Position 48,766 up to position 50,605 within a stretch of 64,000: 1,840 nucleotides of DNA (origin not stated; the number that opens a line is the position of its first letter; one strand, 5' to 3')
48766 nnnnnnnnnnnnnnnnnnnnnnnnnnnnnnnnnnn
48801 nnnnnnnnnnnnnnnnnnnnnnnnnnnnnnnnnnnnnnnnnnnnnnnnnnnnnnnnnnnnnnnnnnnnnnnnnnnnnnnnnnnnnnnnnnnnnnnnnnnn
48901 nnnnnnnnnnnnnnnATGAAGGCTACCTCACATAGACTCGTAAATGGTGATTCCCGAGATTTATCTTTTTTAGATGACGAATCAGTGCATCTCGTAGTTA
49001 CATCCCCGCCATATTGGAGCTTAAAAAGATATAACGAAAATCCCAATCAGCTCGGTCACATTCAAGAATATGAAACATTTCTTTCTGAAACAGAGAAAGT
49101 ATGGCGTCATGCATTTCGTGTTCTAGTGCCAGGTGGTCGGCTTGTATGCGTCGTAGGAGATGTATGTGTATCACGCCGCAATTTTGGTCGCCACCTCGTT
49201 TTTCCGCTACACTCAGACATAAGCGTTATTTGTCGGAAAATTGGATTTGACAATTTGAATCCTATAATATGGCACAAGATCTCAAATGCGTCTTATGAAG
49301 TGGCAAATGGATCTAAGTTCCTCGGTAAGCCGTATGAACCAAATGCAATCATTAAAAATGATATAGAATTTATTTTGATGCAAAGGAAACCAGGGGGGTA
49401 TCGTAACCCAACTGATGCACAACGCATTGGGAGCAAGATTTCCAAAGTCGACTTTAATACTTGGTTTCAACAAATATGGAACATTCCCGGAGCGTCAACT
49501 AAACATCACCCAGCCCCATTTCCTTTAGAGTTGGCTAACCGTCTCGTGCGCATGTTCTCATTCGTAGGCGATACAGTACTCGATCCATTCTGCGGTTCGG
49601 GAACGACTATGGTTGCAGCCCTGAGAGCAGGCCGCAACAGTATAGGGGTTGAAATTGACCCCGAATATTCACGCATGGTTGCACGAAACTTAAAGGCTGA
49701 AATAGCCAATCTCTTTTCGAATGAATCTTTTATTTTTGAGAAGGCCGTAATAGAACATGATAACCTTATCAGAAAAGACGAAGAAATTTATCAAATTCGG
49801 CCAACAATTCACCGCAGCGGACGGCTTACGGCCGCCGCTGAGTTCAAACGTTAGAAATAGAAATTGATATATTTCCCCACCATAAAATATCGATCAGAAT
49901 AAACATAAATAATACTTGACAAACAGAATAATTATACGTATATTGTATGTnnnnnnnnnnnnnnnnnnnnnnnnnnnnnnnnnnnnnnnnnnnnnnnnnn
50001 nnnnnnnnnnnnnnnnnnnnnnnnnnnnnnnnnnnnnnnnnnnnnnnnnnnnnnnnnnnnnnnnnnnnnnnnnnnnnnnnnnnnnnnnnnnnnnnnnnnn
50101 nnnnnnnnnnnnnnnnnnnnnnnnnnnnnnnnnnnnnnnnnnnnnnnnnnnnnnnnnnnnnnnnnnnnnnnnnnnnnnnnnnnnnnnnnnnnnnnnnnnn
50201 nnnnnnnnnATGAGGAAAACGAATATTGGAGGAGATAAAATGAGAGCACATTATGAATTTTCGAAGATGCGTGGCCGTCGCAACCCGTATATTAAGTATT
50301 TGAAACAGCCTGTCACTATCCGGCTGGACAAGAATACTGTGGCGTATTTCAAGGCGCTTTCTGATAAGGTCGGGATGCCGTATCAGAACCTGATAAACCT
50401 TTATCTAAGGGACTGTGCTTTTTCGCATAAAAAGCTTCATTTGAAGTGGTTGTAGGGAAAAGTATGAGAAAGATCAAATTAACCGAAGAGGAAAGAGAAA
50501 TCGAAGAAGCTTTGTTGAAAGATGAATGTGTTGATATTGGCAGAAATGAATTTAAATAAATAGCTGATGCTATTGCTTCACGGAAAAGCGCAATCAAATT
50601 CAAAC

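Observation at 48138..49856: Type II restriction-modification pair carried as a single integron cassette, with a possible leaderless promoter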

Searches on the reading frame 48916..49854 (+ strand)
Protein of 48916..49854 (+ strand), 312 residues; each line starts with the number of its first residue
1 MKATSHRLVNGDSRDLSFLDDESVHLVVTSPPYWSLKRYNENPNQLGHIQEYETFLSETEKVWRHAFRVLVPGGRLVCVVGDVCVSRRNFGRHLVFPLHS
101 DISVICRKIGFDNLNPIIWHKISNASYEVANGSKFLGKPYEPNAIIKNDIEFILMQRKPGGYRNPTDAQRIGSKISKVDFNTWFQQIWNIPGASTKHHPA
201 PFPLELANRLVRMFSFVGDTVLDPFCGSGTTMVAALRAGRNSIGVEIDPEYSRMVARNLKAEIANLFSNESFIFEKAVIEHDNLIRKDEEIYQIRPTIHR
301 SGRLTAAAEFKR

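Call 3: search_protein_families(library=pfam, proteins=[window:48916-49854:+], max_evalue=0.01)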
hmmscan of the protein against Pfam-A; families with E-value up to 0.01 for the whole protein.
window:48916-49854:+ (312 aa): 5 families
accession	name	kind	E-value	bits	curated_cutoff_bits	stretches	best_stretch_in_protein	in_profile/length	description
PF01555.25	N6_N4_Mtase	-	1.7e-41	143.1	26.7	1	24-255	1-219/221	DNA methylase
PF01170.24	UPF0020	-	2.2e-07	31.2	22.3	1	196-243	6-54/197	RMKL-like, methyltransferase domain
PF08241.18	Methyltransf_11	-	0.00011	23.2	21.2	0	55-78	72-95/95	Methyltransferase domain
PF13649.12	Methyltransf_25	-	0.00023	22.2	27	0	221-262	1-44/97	Methyltransferase domain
PF03602.21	Cons_hypoth95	-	0.0036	17.4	24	0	217-261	41-86/182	Conserved hypothetical protein 95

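Call 4: search_protein_families(library=ncbifam, proteins=[window:48916-49854:+], max_evalue=0.01)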
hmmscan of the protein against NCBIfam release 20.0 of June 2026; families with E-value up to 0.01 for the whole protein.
window:48916-49854:+ (312 aa): 11 families
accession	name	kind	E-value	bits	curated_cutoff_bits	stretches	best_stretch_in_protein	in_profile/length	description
NF008572.0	PRK11524.1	equivalog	1.6e-17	63.5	292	1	4-272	13-267/294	adenine-specific DNA-methyltransferase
NF010253.0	PRK13699.1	subfamily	1.4e-13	51.1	244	1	193-261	139-207/226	DNA methyltransferase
NF050803.1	DnaMtaseCcrMCaul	equivalog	1.3e-12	47.3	830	1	194-261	182-249/350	adenine-specific DNA-methyltransferase CcrM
NF040721.1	Trm14_Arch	equivalog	3.7e-07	29.6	280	1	197-241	170-215/370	tRNA (guanine(6)-N2)-methyltransferase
TIGR01177.1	TIGR01177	hypoth_equivalog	7.4e-06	25.5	316.55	1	218-260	183-225/330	TIGR01177 family methyltransferase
NF040850.1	Trm14_Thcoccales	equivalog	0.00013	21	480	1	197-242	197-243/365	tRNA (guanine(6)-N2)-methyltransferase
NF045667.1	MTase_DVU1556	equivalog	0.00018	21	155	0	205-257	9-63/213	DVU_1556 family methyltransferase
NF043040.1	corrin_prot_MT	hypoth_equivalog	0.0003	20.3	180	0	207-262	31-86/216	corrinoid protein-associated methyltransferase CpaM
NF041537.1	ArsM_AhpD_UU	exception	0.00045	19.1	510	0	218-266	77-125/345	arsenite methyltransferase/AhpD domain selenoprotein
NF008823.0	PRK11873.1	subfamily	0.0036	16.8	263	0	58-85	161-186/272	arsenite methyltransferase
NF047649.1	MTase_UXPK_star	exception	0.0052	15.8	460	0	217-264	77-123/283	methyltransferase/UXPK-star double selenoprotein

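Call 20: search_solved_structures(query=window:48916-49854:+, max_evalue=0.001)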
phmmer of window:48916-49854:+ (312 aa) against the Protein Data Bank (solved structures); distinct sequences matched with E-value up to 0.001: 13.
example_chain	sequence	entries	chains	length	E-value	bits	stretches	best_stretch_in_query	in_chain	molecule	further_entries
2zie_A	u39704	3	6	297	5.3e-117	394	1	6-264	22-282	Putative modification methylase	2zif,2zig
8s9m_A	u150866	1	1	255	9.7e-17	64.6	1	186-260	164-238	DNA cytosine-N4 methyltransferase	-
8s9n_A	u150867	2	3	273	1e-16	64.5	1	186-260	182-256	DNA cytosine-N4 methyltransferase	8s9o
9c3u_A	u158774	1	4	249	5.2e-12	49.1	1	191-255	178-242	Methyltransferase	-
8urk_A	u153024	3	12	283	5.4e-12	49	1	191-258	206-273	Methyltransferase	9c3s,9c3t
1boo_A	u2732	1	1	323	3.9e-10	42.9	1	185-255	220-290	PROTEIN (N-4 CYTOSINE-SPECIFIC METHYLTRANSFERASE PVU II)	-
1eg2_A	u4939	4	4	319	8.1e-10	41.9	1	181-255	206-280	MODIFICATION METHYLASE RSRI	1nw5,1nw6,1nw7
1nw8_A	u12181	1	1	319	1.2e-09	41.3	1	181-255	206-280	MODIFICATION METHYLASE RSRI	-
6pbd_A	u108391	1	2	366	1.3e-09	41.2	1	191-255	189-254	Modification methylase CcrMI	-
1g60_A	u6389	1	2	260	2.3e-08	37.1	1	192-253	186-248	Adenine-specific Methyltransferase MboIIA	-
5hek_A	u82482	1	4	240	2.4e-07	33.8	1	192-259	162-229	Adenine specific DNA methyltransferase (DpnA)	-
5hfj_A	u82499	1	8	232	3.2e-07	33.4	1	192-258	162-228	Adenine specific DNA methyltransferase (DpnA)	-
3tlj_A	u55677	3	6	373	0.00012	24.9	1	197-269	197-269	tRNA (guanine N2-)-methyltransferase Trm14 | Crystal structure of Trm14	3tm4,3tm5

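Call 57: search_protein_families(library=padloc, proteins=[window:48916-49854:+], max_evalue=0.00001)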
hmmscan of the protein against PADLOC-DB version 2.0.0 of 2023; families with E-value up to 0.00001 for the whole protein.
window:48916-49854:+ (312 aa): 60 families (the best 25 are shown)
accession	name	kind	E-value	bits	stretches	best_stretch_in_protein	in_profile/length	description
PDLC03259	MTase_II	-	1.8e-65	219.4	1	4-274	2-270/423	Type II methyltransferase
PDLC03350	MTase_II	-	2.8e-64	215.5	1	5-263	56-299/312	Type II methyltransferase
PDLC03353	MTase_II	-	3e-60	202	1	5-267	9-258/260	Type II methyltransferase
PDLC03283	MTase_II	-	8.9e-52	174.5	1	3-290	2-298/352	Type II methyltransferase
PDLC03387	MTase_II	-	1.3e-32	111.2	2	116-268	145-284/289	Type II methyltransferase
PDLC03260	MTase_II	-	4.6e-30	102.7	2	149-262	201-310/349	Type II methyltransferase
PDLC03371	MTase_II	-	1.9e-29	101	1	5-262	10-255/260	Type II methyltransferase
PDLC03299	MTase_II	-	2.3e-25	87.7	1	4-271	13-267/296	Type II methyltransferase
PDLC03246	MTase_II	-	6.4e-25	86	1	15-255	123-362/376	Type II methyltransferase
PDLC03265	MTase_II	-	3.8e-23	80.4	2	177-260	244-329/333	Type II methyltransferase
PDLC03276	MTase_II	-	3.2e-19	67.5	1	8-255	147-396/404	Type II methyltransferase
PDLC04134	mad2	-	1.8e-18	64.6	2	176-261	250-335/492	mads_2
PDLC03236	MTase_II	-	2.4e-18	63.9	1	7-254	651-894/912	Type II methyltransferase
PDLC03351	MTase_II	-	8.2e-18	62.7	1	205-269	134-198/348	Type II methyltransferase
PDLC03305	MTase_II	-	1.7e-17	61.9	1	183-299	168-277/513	Type II methyltransferase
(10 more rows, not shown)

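Call 76: search_solved_structures(query=window:48916-49854:+, max_evalue=1e-50, show_alignments=1)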
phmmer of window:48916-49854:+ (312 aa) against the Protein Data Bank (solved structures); distinct sequences matched with E-value up to 1e-50: 1.
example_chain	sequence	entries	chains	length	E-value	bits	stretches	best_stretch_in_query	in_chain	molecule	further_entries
2zie_A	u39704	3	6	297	5.3e-117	394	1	6-264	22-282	Putative modification methylase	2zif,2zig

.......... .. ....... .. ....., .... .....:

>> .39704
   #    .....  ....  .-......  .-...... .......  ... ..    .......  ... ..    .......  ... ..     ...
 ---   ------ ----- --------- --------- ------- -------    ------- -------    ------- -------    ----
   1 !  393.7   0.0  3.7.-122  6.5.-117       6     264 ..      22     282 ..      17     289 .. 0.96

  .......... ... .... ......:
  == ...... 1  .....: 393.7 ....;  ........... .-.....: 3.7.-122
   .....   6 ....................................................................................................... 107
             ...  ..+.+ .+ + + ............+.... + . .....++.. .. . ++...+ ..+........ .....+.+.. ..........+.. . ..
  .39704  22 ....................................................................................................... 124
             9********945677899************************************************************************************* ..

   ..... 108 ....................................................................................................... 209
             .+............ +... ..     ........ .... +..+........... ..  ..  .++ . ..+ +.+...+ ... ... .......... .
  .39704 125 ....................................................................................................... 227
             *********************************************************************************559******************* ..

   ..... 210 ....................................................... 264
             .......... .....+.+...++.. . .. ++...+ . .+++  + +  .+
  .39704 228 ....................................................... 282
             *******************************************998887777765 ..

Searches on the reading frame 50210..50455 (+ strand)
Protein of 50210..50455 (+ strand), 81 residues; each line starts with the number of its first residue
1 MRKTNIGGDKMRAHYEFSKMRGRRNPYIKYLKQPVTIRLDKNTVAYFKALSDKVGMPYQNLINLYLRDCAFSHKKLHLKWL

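Call 3: search_protein_families(library=pfam, proteins=[window:50210-50455:+], max_evalue=0.01)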
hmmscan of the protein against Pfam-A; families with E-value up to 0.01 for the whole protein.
window:50210-50455:+ (81 aa): 2 families
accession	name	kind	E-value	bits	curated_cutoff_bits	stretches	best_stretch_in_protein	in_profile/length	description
PF14384.12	BrnA_antitoxin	-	1.8e-07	31.9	26.1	1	16-68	23-66/68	BrnA antitoxin of type II toxin-antitoxin system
PF12441.14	CopG_antitoxin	-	0.00012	23.2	28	1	15-67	24-77/79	CopG antitoxin of type II toxin-antitoxin system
